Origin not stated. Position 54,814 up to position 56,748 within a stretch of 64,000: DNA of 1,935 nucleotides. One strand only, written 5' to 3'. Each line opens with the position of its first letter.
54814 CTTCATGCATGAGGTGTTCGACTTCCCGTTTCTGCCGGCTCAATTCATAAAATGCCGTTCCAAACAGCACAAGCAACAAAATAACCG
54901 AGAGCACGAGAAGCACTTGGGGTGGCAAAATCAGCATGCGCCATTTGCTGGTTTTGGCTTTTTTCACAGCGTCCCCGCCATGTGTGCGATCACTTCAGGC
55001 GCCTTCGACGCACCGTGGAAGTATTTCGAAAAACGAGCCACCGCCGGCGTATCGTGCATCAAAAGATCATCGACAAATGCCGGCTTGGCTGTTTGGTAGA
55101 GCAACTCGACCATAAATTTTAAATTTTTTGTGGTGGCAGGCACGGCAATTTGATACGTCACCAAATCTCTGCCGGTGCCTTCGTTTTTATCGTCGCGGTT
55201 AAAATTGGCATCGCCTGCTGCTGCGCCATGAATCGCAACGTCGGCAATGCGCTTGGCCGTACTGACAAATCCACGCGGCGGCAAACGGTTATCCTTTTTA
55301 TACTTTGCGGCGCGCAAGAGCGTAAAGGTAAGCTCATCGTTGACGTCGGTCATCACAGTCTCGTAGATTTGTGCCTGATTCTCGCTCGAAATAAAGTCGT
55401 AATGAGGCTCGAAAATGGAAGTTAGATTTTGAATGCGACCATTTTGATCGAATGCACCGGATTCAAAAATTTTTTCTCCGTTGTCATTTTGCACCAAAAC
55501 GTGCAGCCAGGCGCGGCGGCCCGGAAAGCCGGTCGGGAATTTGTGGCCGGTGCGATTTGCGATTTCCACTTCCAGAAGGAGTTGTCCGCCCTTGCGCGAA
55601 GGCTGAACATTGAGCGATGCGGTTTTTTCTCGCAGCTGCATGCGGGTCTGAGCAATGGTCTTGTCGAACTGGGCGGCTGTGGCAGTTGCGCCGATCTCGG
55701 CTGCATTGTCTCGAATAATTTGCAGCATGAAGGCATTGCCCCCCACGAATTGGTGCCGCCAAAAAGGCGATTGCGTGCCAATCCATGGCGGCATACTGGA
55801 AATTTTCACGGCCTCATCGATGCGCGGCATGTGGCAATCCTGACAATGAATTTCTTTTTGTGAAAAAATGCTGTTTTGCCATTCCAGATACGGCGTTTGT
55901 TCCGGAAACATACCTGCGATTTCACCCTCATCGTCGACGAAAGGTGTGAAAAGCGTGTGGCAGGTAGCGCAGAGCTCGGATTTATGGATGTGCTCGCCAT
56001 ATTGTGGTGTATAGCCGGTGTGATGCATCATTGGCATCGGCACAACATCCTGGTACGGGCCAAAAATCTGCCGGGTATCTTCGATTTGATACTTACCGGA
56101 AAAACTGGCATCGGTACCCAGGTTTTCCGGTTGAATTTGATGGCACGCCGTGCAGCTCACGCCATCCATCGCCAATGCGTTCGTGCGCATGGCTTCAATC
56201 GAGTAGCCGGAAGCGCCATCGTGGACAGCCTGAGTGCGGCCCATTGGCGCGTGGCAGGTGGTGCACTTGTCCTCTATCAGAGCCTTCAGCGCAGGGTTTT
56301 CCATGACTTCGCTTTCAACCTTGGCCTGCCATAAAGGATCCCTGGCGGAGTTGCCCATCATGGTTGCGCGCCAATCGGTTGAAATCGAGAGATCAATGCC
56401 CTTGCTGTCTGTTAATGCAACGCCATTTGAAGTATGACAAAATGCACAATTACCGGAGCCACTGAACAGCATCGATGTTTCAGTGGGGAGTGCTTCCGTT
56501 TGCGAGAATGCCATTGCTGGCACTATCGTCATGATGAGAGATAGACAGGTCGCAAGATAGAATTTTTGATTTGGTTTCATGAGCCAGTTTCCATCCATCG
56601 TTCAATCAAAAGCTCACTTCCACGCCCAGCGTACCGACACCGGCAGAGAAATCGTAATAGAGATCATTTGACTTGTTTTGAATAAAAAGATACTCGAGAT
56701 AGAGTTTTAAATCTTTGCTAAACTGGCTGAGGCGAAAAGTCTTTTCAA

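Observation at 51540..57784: Four-gene operon: outer-membrane beta-barrel, periplasmic pentaheme cytochrome c, sensor kinase, sigma-54 response regulator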

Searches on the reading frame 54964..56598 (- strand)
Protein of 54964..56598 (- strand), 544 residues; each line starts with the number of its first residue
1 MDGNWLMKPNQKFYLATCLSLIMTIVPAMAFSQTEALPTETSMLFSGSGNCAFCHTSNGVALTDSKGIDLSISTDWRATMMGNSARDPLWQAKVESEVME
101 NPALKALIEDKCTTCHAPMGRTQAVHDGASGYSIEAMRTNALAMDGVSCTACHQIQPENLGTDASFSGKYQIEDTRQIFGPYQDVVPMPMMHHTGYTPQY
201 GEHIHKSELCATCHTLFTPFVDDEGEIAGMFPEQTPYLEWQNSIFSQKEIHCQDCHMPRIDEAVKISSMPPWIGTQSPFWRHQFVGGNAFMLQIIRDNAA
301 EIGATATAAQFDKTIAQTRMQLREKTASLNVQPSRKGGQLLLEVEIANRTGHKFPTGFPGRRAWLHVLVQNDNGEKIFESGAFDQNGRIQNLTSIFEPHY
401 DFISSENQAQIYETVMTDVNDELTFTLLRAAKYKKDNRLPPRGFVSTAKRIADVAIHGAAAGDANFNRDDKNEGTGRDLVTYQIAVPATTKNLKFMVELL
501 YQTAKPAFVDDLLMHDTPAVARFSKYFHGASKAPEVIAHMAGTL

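Call 3: search_protein_families(library=pfam, proteins=[window:54964-56598:-], max_evalue=0.01)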
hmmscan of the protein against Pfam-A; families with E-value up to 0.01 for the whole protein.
window:54964-56598:- (544 aa): 8 families
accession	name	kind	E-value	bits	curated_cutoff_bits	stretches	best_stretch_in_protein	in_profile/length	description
PF22113.1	Mtrc-MtrF_II-IV_dom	-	2.5e-09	37.3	30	1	47-156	80-166/176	Outer membrane cytochrome MtrC/MtrF-like, domains II/IV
PF14537.11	Cytochrom_c3_2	-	3e-05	24.8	25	1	106-155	23-66/79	Cytochrome c3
PF14522.11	Cytochrome_C7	-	5.1e-05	23.5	24.8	0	110-215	14-67/67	Cytochrome c7 and related cytochrome c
PF02335.20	Cytochrom_C552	-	0.00012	21.6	24.1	1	239-265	234-260/438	Cytochrome c552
PF13442.11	Cytochrome_CBB3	-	0.00044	21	27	0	104-125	6-27/68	Cytochrome C oxidase, cbb3-type, subunit III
PF13435.11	Cytochrome_C554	-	0.0065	17.8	20.8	1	51-153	2-83/84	Cytochrome c554 and c-prime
PF09699.15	Paired_CXXCH_1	-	0.0079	16.3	20.6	0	109-123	6-20/41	Doubled CXXCH motif (Paired_CXXCH_1)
PF00034.26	Cytochrom_C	-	0.0081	17.9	21.3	0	105-126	5-26/90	Cytochrome c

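Call 4: search_protein_families(library=ncbifam, proteins=[window:54964-56598:-], max_evalue=0.01)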
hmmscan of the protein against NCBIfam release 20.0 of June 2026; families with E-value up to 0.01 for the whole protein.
window:54964-56598:- (544 aa): 3 families
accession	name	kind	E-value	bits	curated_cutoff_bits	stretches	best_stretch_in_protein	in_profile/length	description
NF040886.1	cyt_C_like_Sec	equivalog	1.4e-06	27.2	250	1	309-380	262-338/423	multiheme c-type cytochrome (seleno)protein ExtKL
TIGR03153.1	cytochr_NrfH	equivalog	0.00028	21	134.2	0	236-259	40-62/138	cytochrome c nitrite reductase small subunit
NF008339.0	PRK11125.1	equivalog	0.0051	15.5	595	1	231-263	267-300/487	ammonia-forming cytochrome c nitrite reductase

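Call 7: find_homologous_proteins(query=window:54964-56598:-)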
Query window:54964-56598:- (544 aa): 7579 proteins with E <= 0.001 among 8000 candidates; the best 120 are listed.
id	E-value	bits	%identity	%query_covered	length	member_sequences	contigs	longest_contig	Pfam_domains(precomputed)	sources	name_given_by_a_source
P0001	0.0e+0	1254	100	99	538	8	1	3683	PF14522.12,PF22113.2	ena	-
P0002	4.0e-248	843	100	66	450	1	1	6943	PF14537.12,PF14522.12,PF22113.2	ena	-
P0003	1.2e-231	788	65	94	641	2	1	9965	PF18962.8,PF13860.13,PF02335.21,PF14522.12,PF22113.2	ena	-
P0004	7.0e-228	776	65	95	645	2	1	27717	PF18962.8,PF13860.13,PF22113.2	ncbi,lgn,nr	ncbi:T9SS type A sorting domain-containing protein [candidate division KSB1 bacterium]|nr:T9SS type 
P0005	5.8e-215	733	63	93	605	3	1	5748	PF14537.12,PF13435.12,PF14522.12,PF22113.2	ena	-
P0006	1.3e-213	729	61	96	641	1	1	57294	PF14537.12,PF18962.8,PF13860.13,PF14522.12,PF22113.2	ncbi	-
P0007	1.6e-213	728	61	95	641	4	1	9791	PF09699.16,PF14537.12,PF13860.13,PF14522.12,PF22113.2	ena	-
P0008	6.2e-210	717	61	93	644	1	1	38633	PF14537.12,PF13435.12,PF18962.8,PF13860.13,PF14522.12,PF22113.2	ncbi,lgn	-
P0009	4.7e-209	714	59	96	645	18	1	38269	PF13860.13,PF22113.2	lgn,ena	-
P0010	8.4e-209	713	59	94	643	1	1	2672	PF14537.12,PF13860.13,PF02335.21,PF14522.12,PF22113.2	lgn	-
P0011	1.3e-207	709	61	94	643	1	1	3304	PF14537.12,PF18962.8,PF13860.13,PF22113.2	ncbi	-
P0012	7.6e-207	706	58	95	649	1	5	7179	PF18962.8,PF13860.13,PF22113.2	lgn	-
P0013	1.3e-205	702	59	95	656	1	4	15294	PF18962.8,PF13860.13,PF14522.12,PF22113.2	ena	-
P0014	4.0e-205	701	58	95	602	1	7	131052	PF14522.12,PF22113.2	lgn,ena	-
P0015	6.3e-205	700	59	93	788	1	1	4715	PF02335.21,PF14522.12,PF22113.2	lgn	-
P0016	4.2e-203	694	58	98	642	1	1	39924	PF18962.8,PF13860.13,PF22113.2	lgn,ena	-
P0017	5.2e-198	677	56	93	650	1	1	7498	PF13860.13,PF02335.21,PF14522.12,PF22113.2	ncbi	-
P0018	2.0e-195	669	55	98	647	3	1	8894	PF14537.12,PF13860.13,PF22113.2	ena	-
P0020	5.4e-191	654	55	97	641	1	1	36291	PF02335.21,PF14522.12,PF22113.2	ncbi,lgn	-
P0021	6.8e-189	647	53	96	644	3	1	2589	PF18962.8,PF13860.13,PF22113.2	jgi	jgi:hypothetical protein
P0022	1.3e-187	643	52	96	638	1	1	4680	PF18962.8,PF14522.12,PF22113.2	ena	-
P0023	3.9e-186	638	52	95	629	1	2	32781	PF18962.8,PF14522.12,PF22113.2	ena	-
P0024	1.2e-185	636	53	94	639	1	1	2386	PF18962.8,PF02335.21,PF22113.2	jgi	-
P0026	6.5e-184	631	52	97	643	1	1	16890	PF18962.8,PF13860.13,PF22113.2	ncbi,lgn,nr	ncbi:T9SS type A sorting domain-containing protein [candidate division KSB1 bacterium]|nr:T9SS type 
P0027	1.6e-183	629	52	97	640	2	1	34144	PF13435.12,PF13860.13,PF13442.12,PF22113.2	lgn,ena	-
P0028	8.1e-183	627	53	94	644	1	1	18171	PF14537.12,PF13435.12,PF18962.8,PF13860.13,PF22113.2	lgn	-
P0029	2.2e-182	626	55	93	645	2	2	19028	PF18962.8,PF13860.13,PF22113.2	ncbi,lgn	-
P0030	7.5e-182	624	52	97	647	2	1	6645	PF13860.13,PF14522.12,PF22113.2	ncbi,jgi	-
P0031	8.2e-182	624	51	97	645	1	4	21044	PF13860.13,PF22113.2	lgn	-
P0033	2.1e-180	619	52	97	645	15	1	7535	PF09699.16,PF13860.13,PF14522.12,PF22113.2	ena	-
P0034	9.6e-180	617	50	98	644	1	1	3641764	PF18962.8,PF13860.13,PF22113.2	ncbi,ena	-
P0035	1.0e-179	617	52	96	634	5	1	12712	PF13860.13,PF13442.12,PF22113.2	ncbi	-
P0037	8.0e-178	611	50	96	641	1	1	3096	PF14537.12,PF18962.8,PF13860.13,PF14522.12,PF22113.2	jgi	jgi:hypothetical protein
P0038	9.3e-178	610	53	95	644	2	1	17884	PF09699.16,PF14537.12,PF18962.8,PF13860.13,PF14522.12,PF22113.2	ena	-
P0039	9.6e-178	610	62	77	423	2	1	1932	PF09699.16,PF14537.12,PF13435.12,PF02335.21,PF14522.12,PF22113.2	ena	-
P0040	3.2e-177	609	53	93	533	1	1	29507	PF22113.2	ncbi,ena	-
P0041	4.2e-177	608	51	95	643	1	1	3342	PF18962.8,PF13860.13,PF14522.12,PF22113.2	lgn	-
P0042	5.5e-177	608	49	98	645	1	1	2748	PF18962.8,PF13860.13,PF02335.21,PF22113.2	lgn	-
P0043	1.9e-176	606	51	95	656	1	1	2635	PF09699.16,PF14537.12,PF13860.13,PF14522.12,PF22113.2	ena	-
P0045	2.9e-176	605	51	96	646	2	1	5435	PF13860.13,PF02335.21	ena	-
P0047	3.8e-176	605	52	96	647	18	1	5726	PF09699.16,PF14537.12,PF13860.13,PF14522.12,PF22113.2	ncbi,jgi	-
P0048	1.0e-175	604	51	93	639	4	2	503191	PF14537.12,PF13585.13,PF18962.8,PF13860.13,PF22113.2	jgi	jgi:hypothetical protein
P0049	1.2e-175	603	51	94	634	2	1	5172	PF18962.8,PF13860.13,PF22113.2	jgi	jgi:hypothetical protein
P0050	2.2e-175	603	52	96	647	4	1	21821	PF09699.16,PF14537.12,PF13860.13,PF14522.12,PF22113.2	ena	-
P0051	5.5e-175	601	52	97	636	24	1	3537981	PF09699.16,PF18962.8,PF02335.21,PF14522.12,PF22113.2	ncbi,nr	ncbi:MAG: T9SS type A sorting domain-containing protein [Calditrichae bacterium]|nr:T9SS type A sort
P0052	1.1e-174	600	51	98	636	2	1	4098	PF09699.16,PF18962.8,PF14522.12,PF22113.2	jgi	jgi:hypothetical protein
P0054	1.8e-174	600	53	93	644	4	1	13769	PF09699.16,PF14537.12,PF13860.13,PF14522.12,PF22113.2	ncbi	-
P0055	5.4e-174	598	51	96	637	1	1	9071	PF13860.13,PF14522.12,PF22113.2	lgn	-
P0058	1.0e-173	597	53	91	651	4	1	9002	PF09699.16,PF14537.12,PF13860.13,PF14522.12,PF22113.2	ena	-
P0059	1.4e-173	597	52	92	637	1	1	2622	PF14537.12,PF13860.13,PF02335.21,PF14522.12,PF22113.2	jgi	jgi:hypothetical protein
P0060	1.5e-173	597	52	95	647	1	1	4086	PF09699.16,PF13860.13,PF14522.12,PF22113.2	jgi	-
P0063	6.0e-173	595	50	92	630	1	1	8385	PF13860.13,PF14522.12,PF22113.2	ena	-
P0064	9.9e-173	594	52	94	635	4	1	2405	PF09699.16,PF14537.12,PF18962.8,PF13860.13,PF14522.12,PF22113.2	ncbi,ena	-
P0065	1.5e-172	593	50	96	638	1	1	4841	PF14537.12,PF18962.8,PF13860.13,PF22113.2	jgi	jgi:hypothetical protein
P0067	2.3e-172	593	51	96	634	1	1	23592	PF13860.13,PF14522.12,PF22113.2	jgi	jgi:hypothetical protein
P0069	3.5e-172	592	50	96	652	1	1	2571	PF09699.16,PF13860.13,PF14522.12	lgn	-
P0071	6.9e-172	591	49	96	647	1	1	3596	PF14537.12,PF18962.8,PF13860.13,PF14522.12,PF22113.2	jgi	jgi:hypothetical protein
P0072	7.6e-172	591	51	98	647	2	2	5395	PF09699.16,PF14537.12,PF13860.13,PF00034.27,PF14522.12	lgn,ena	-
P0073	1.0e-171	590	53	92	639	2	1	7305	PF09699.16,PF14537.12,PF18962.8,PF13860.13,PF13442.12,PF00034.27,PF14522.12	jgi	-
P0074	1.1e-171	590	51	95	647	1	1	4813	PF09699.16,PF14537.12,PF13860.13,PF14522.12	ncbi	-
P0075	1.4e-171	590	50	98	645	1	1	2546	PF09699.16,PF18962.8,PF14522.12,PF22113.2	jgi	-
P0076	1.4e-171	590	50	97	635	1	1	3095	PF09699.16,PF14537.12,PF18962.8,PF13860.13,PF13442.12,PF02335.21,PF14522.12,PF22113.2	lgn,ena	-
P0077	1.7e-171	590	50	97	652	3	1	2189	PF13860.13,PF22113.2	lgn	-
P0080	4.9e-171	588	50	96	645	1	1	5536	PF09699.16,PF14537.12,PF18962.8,PF13860.13,PF14522.12,PF22113.2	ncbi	-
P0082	5.8e-171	588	50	94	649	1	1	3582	PF18962.8,PF13860.13,PF14522.12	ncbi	-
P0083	6.4e-171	588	51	95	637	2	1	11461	PF14537.12,PF13860.13,PF02335.21,PF00034.27,PF22113.2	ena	-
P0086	1.4e-170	587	51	92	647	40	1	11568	PF13860.13,PF14522.12,PF22113.2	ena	-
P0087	1.5e-170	587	50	95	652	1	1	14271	PF18962.8,PF13860.13,PF14522.12,PF22113.2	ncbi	-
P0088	1.6e-170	587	50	94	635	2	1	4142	PF18962.8,PF14522.12,PF22113.2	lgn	-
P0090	2.1e-170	586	54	92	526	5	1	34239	PF13435.12,PF14522.12,PF22113.2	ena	-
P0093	5.1e-170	585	49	97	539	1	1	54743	PF22113.2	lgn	-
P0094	5.1e-170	585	51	93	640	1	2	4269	PF18962.8,PF13860.13,PF00034.27,PF22113.2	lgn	-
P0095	5.5e-170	585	50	96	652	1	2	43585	PF09699.16,PF18962.8,PF13860.13,PF14522.12,PF22113.2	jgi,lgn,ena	-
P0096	5.8e-170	585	50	95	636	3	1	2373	PF09699.16,PF18962.8,PF22113.2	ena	-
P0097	8.0e-170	584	51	97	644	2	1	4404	PF09699.16,PF14537.12,PF18962.8,PF13442.12,PF14522.12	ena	-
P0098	8.6e-170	584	50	92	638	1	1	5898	PF18962.8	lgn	-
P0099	1.1e-169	584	50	94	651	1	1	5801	PF09699.16,PF13860.13,PF14522.12,PF22113.2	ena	-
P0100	2.9e-169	582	48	97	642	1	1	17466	PF14537.12,PF13860.13,PF14522.12,PF22113.2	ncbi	-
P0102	4.7e-169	582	49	92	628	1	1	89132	PF09699.16,PF18962.8,PF13860.13,PF14522.12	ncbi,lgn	-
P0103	4.7e-169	582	50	92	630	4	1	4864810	PF14522.12,PF22113.2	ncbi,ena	-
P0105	6.4e-169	581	49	97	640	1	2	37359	PF14537.12,PF18962.8,PF13860.13,PF22113.2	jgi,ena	-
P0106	6.9e-169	581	48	96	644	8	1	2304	PF18962.8,PF13860.13,PF02335.21,PF14522.12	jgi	jgi:hypothetical protein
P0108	7.6e-169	581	49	96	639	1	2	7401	PF09699.16,PF18962.8,PF02335.21,PF14522.12,PF22113.2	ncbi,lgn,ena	-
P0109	1.5e-168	580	50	95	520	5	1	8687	PF14537.12,PF02335.21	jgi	jgi:hypothetical protein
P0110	1.7e-168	580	49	97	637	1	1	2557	PF09699.16,PF18962.8,PF02335.21,PF22113.2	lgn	-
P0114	5.3e-168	578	52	92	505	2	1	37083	PF14537.12,PF02335.21,PF22113.2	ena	-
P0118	2.2e-167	576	47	96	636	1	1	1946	PF09699.16,PF18962.8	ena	-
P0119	2.2e-167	576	49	95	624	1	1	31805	PF18962.8,PF13442.12,PF14522.12,PF22113.2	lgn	-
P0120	2.4e-167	576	50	95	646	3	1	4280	PF09699.16,PF14537.12,PF18962.8,PF13860.13,PF13442.12,PF14522.12,PF22113.2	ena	-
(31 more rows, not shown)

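Call 9: find_encoding_contigs(protein=P0004, flank=8000, max_places=2)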
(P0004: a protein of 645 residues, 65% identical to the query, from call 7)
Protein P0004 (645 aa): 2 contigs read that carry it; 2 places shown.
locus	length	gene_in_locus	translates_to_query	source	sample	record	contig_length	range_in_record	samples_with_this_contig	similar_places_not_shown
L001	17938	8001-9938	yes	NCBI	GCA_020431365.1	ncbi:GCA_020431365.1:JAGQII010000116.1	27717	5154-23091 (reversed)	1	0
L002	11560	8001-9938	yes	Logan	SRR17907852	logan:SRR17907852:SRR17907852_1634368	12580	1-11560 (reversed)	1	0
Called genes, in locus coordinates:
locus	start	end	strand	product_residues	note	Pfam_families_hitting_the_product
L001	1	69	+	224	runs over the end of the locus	PF00041:fn3 (faint)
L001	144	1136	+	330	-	PF01408:GFO_IDH_MocA, PF02894:GFO_IDH_MocA_C, PF22725:GFO_IDH_MocA_C3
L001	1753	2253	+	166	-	PF01613:Flavin_Reduct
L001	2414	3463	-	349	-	PF08308:PEGA (faint), PF13715:CarbopepD_reg_2 (faint), PF13620:CarboxypepD_reg (faint)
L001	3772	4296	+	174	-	PF04542:Sigma70_r2, PF08281:Sigma70_r4_2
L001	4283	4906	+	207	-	-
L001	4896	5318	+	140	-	-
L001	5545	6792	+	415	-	PF07690:MFS_1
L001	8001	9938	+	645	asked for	PF22113:Mtrc-MtrF_II-IV_dom (faint), PF13860:FlgD_ig (weak), PF18962:Por_Secre_tail (weak)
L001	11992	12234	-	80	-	-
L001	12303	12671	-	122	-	PF13564:DoxX_2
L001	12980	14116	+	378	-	PF00165:HTH_AraC (faint), PF12833:HTH_18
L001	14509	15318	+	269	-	PF02517:Rce1-like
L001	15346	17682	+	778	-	PF13620:CarboxypepD_reg, PF13715:CarbopepD_reg_2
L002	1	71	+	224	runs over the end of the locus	PF00041:fn3 (faint)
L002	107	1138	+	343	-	PF01408:GFO_IDH_MocA, PF02894:GFO_IDH_MocA_C, PF22725:GFO_IDH_MocA_C3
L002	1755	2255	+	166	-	PF01613:Flavin_Reduct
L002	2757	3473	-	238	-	PF08308:PEGA (faint), PF13715:CarbopepD_reg_2 (faint), PF13620:CarboxypepD_reg (faint)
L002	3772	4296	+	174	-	PF04542:Sigma70_r2, PF08281:Sigma70_r4_2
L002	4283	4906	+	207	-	-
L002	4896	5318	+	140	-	-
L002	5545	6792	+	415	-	PF07690:MFS_1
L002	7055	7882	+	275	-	-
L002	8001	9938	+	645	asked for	PF22113:Mtrc-MtrF_II-IV_dom (faint), PF13860:FlgD_ig (weak), PF18962:Por_Secre_tail (weak)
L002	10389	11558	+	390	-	?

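Call 10: find_encoding_contigs(protein=P0051, flank=8000, max_places=2)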
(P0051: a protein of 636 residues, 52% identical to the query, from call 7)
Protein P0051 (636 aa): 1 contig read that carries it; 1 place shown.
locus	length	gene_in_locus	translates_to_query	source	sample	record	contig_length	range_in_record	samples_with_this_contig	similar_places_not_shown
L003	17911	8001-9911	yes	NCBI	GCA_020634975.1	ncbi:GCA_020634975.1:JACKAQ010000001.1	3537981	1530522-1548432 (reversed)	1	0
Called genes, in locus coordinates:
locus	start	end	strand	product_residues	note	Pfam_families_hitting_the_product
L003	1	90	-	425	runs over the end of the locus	PF00709:Adenylsucc_synt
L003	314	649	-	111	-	PF01740:STAS, PF13466:STAS_2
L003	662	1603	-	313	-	PF02355:SecD_SecF_C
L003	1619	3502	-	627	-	PF21760:SecD_1st, PF22599:SecDF_P1_head, PF02355:SecD_SecF_C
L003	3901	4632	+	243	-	PF08032:SpoU_sub_bind, PF22435:MRM3-like_sub_bind, PF00588:SpoU_methylase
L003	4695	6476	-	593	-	PF00246:Peptidase_M14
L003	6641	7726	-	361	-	-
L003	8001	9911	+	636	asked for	PF02335:Cytochrom_C552 (faint), PF09699:Paired_CXXCH_1 (faint), PF14522:Cytochrome_C7 (faint), PF22113:Mtrc-MtrF_II-IV_dom (faint), PF18962:Por_Secre_tail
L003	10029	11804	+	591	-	PF01401:Peptidase_M2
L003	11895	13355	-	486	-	PF00672:HAMP, PF00512:HisKA, PF02518:HATPase_c, PF13589:HATPase_c_3 (weak)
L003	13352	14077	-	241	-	PF00072:Response_reg, PF00486:Trans_reg_C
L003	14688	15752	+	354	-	PF07478:Dala_Dala_lig_C (faint)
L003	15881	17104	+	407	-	PF15632:ATPgrasp_Ter (faint)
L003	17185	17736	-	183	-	PF01966:HD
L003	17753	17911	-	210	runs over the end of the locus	PF00730:HhH-GPD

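Call 11: find_encoding_contigs(protein=P0103, flank=8000, max_places=2)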
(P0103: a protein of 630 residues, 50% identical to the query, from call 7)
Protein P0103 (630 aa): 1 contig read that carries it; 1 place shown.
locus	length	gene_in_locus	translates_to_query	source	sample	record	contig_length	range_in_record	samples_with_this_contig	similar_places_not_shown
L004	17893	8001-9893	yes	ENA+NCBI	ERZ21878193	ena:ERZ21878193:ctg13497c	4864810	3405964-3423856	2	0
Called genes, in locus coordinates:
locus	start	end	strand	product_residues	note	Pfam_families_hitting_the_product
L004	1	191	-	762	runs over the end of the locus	PF12704:MacB_PCD, PF02687:FtsX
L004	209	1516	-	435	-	PF25919:BSH_CusB (weak), PF25973:BSH_CzcB (weak)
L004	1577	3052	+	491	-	PF00072:Response_reg, PF01078:Mg_chelatase (faint), PF00158:Sigma54_activat, PF14532:Sigma54_activ_2, PF07728:AAA_5 (weak), PF25601:AAA_lid_14, PF02954:HTH_8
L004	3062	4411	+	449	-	PF02518:HATPase_c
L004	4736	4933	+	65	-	-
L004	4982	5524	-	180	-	PF01558:POR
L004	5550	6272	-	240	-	PF02775:TPP_enzyme_C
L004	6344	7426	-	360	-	PF01855:POR_N, PF17147:PFOR_II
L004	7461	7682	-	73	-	PF25160:LdpA_Fe-S-bd (faint), PF12797:Fer4_2 (faint), PF13237:Fer4_10 (weak), PF00037:Fer4 (faint), PF12837:Fer4_6 (faint), PF14697:Fer4_21 (weak), PF12838:Fer4_7, PF13187:Fer4_9, +3 more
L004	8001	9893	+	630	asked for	PF14522:Cytochrome_C7 (faint), PF22113:Mtrc-MtrF_II-IV_dom (weak)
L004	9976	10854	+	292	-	PF08543:Phos_pyr_kin, PF00294:PfkB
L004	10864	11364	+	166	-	PF13505:OMP_b-brl (weak)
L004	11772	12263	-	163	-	PF20589:DUF6790 (weak)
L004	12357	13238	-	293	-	PF01613:Flavin_Reduct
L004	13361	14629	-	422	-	PF09298:FAA_hydrolase_N, PF01557:FAA_hydrolase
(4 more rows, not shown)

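Call 12: find_encoding_contigs(protein=P0040, flank=8000, max_places=2)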
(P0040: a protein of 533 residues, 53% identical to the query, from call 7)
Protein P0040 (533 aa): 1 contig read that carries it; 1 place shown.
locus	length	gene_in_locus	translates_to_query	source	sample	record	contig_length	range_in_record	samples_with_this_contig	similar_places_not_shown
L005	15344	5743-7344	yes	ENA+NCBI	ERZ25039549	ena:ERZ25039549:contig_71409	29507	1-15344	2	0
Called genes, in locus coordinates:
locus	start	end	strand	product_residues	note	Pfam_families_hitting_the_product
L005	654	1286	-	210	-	PF01336:tRNA_anti-codon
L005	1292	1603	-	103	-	PF14579:HHH_6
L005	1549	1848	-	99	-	PF14579:HHH_6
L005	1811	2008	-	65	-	-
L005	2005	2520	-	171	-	PF17657:DNA_pol3_finger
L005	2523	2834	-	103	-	PF07733:DNA_pol3_alpha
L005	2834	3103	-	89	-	PF07733:DNA_pol3_alpha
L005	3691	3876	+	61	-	-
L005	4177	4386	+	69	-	-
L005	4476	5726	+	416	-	-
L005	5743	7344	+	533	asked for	PF22113:Mtrc-MtrF_II-IV_dom (faint)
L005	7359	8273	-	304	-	PF01261:AP_endonuc_2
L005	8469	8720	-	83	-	-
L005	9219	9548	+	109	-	-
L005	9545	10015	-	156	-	PF08906:T6SS_Tdi1_C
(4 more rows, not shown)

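Call 13: find_encoding_contigs(protein=P0093, flank=8000, max_places=2)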
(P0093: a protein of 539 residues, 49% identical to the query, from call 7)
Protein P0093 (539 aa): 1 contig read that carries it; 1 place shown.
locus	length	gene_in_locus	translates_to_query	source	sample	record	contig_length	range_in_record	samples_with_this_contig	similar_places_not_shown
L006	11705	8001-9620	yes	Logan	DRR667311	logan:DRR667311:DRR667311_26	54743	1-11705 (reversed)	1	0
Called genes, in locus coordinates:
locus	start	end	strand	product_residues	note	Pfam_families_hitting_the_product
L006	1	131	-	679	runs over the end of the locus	PF04879:Molybdop_Fe4S4, PF00384:Molybdopterin, PF01568:Molydop_binding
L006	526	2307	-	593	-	PF07399:Na_H_antiport_3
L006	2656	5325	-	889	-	PF00672:HAMP, PF00989:PAS, PF13188:PAS_8, PF08448:PAS_4, PF13426:PAS_9, PF00512:HisKA, PF02518:HATPase_c, PF00072:Response_reg, +2 more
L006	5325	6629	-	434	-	PF01547:SBP_bac_1, PF13416:SBP_bac_8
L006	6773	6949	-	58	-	-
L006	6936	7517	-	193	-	-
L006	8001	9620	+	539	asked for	PF22113:Mtrc-MtrF_II-IV_dom (faint)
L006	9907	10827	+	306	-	PF00903:Glyoxalase (weak), PF18029:Glyoxalase_6 (weak)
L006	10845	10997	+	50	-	-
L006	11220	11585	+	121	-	-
